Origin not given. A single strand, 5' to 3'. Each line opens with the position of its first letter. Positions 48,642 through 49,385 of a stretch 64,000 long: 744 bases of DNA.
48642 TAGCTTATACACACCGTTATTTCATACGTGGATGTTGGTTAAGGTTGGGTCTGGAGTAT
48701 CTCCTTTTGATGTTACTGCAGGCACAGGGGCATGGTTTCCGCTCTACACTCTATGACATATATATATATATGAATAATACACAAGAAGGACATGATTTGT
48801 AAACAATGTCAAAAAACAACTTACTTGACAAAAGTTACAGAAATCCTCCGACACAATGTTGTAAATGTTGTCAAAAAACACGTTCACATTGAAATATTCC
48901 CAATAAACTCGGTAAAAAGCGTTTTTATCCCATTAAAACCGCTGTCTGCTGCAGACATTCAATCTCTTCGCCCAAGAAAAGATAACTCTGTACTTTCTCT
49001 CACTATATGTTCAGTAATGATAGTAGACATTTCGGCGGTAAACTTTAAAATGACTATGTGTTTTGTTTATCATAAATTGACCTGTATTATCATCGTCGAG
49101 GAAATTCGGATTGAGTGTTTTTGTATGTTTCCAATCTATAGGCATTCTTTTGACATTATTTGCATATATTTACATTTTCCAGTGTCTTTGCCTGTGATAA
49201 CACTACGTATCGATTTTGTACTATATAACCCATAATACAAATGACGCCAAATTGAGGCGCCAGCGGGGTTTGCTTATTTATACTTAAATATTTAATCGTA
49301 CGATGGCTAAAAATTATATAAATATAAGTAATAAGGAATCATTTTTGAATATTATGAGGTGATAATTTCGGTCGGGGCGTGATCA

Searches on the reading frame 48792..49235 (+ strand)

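Call 74: search_protein_families(library=pfam, proteins=[window:48792-49235:+], max_evalue=0.01)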
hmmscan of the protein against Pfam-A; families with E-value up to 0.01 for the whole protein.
window:48792-49235:+ (147 aa): 1 family
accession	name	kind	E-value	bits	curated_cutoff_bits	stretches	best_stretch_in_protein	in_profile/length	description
PF24485.1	zf-C2H2_DHX34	-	0.00021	21.7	27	1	3-21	4-21/25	DHX34-like, C2H2-type zinc finger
